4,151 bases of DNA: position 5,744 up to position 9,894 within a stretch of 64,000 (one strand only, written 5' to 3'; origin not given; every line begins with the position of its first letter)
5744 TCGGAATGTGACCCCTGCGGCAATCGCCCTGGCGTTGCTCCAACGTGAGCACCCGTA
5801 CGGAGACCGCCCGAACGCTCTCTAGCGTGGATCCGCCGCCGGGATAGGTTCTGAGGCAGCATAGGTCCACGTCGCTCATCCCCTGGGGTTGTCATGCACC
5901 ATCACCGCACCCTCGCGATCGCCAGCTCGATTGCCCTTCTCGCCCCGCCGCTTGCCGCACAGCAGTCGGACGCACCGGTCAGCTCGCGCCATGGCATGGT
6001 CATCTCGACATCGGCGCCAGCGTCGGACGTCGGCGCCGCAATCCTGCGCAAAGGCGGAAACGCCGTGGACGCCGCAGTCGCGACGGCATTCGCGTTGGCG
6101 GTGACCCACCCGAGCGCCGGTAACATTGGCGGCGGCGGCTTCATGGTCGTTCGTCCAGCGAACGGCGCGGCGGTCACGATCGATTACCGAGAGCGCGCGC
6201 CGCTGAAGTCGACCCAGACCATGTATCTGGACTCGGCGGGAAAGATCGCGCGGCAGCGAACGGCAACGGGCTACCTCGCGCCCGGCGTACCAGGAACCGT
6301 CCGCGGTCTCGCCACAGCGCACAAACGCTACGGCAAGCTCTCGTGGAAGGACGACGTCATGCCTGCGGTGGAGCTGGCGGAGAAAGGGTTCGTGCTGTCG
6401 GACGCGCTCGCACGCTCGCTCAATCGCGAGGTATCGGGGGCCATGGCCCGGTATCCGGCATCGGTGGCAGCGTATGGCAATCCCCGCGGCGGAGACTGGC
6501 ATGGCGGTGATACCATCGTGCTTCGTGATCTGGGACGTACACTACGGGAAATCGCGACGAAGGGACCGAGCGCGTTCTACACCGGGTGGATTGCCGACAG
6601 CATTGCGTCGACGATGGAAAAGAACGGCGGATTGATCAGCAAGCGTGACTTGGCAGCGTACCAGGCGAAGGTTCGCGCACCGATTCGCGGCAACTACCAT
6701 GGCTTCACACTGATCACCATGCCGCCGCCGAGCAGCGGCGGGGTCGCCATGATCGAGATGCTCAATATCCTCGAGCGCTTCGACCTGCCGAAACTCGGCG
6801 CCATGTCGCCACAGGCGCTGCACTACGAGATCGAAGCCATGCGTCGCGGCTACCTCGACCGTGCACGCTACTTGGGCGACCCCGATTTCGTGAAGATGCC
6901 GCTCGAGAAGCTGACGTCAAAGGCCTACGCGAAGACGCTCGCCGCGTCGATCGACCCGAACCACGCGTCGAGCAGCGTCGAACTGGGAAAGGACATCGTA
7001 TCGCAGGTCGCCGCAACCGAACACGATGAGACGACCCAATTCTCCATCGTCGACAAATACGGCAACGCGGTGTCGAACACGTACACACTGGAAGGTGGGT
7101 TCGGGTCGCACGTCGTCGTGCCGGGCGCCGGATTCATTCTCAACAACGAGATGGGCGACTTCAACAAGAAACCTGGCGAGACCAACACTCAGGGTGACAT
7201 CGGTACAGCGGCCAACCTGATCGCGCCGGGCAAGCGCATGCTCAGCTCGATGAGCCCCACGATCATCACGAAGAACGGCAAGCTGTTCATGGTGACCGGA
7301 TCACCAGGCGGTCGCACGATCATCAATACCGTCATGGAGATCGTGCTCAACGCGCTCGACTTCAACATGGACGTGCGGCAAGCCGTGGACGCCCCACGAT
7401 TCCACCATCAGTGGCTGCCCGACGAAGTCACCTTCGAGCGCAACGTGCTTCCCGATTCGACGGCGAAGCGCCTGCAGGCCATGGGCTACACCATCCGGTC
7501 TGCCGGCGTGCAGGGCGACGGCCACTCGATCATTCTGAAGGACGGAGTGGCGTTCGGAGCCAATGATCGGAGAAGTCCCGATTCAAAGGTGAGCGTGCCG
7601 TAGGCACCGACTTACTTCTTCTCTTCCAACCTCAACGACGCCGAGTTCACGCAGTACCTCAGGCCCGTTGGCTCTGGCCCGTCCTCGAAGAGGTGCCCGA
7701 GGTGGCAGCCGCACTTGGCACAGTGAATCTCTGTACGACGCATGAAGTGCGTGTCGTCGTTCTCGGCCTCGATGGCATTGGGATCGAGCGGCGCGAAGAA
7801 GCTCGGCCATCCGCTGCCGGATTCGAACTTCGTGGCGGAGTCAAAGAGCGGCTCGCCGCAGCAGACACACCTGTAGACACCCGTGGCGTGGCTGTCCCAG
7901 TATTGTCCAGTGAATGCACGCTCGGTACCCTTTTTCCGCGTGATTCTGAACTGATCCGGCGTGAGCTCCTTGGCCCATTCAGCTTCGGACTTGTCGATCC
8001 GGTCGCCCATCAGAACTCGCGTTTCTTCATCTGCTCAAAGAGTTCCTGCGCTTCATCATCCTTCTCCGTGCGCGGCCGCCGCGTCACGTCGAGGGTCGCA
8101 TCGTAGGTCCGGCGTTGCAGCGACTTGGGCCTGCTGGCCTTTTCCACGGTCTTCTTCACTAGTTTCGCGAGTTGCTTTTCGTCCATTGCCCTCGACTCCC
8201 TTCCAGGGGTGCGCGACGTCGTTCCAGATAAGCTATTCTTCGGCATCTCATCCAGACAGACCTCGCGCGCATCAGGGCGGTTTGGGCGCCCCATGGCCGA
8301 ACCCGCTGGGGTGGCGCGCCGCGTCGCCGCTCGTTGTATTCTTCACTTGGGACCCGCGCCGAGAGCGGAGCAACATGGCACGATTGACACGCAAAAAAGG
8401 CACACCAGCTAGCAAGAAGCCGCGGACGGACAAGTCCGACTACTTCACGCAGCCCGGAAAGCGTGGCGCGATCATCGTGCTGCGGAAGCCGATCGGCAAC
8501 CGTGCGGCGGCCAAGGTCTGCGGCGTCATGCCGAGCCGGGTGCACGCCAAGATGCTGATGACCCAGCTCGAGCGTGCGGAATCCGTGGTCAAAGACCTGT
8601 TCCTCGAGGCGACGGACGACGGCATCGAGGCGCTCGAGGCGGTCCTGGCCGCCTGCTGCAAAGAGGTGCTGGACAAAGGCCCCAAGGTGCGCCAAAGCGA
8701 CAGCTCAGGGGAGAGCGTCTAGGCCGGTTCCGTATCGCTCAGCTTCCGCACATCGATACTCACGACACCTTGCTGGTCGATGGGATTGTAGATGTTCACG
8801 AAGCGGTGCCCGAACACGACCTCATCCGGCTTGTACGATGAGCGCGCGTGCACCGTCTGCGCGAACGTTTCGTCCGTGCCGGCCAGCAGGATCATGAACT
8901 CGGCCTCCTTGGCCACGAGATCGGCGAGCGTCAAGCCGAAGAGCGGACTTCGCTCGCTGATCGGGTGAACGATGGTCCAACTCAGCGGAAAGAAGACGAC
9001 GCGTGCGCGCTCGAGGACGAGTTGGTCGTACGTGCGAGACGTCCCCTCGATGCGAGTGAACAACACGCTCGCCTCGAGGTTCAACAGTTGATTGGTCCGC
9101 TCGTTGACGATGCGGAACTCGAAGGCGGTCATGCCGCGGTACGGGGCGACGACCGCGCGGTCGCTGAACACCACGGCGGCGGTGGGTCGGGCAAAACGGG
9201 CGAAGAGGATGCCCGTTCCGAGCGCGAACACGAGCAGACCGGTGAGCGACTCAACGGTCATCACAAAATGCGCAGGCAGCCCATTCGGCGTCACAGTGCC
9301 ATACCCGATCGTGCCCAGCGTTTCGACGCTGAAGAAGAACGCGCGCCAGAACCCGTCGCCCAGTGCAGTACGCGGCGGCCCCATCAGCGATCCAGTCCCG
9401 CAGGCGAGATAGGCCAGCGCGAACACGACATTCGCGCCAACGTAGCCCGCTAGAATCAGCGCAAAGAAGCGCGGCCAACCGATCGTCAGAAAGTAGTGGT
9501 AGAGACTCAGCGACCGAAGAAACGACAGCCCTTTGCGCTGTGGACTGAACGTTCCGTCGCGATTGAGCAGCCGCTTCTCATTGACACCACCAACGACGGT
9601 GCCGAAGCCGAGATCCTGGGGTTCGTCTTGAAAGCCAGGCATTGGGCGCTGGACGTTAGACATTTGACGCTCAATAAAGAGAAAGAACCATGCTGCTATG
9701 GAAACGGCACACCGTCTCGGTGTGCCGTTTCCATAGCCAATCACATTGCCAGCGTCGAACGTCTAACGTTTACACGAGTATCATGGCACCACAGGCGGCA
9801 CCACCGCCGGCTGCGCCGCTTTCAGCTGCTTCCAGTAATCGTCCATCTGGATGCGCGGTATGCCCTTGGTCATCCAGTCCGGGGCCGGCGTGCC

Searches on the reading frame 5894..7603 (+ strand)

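Call 25: search_protein_families(library=pfam, proteins=[window:5894-7603:+], max_evalue=0.001)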
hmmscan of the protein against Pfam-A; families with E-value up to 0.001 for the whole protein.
window:5894-7603:+ (569 aa): 1 family
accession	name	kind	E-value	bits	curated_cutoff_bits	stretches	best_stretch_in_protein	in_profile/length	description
PF01019.26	G_glu_transpept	-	7.3e-171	569.9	27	1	49-561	2-510/512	Gamma-glutamyltranspeptidase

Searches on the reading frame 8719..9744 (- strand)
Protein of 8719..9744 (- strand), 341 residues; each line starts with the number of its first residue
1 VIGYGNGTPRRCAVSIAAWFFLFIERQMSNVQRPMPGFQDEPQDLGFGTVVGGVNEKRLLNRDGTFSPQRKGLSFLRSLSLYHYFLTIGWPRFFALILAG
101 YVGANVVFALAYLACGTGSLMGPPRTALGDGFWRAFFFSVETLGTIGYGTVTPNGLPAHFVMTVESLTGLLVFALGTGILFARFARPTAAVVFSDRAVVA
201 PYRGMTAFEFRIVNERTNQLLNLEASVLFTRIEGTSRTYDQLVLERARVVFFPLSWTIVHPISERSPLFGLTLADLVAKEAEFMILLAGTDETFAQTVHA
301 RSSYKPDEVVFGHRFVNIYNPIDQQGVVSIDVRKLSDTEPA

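Call 25: search_protein_families(library=pfam, proteins=[window:8719-9744:-], max_evalue=0.001)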
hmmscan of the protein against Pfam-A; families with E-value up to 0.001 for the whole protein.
window:8719-9744:- (341 aa): 4 families
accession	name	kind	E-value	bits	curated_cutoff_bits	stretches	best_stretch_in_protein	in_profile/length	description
PF17655.7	IRK_C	-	9.1e-20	71.5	22.5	1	191-338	1-156/174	Inward rectifier potassium channel C-terminal domain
PF07885.22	Ion_trans_2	-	1.1e-07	32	22.5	1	129-183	22-76/79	Ion channel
PF01007.26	IRK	-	2.9e-07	30.8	22.7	1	130-187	82-141/141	Inward rectifier potassium channel transmembrane domain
PF00520.37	Ion_trans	-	0.00086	19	25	0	129-186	171-235/241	Ion transport protein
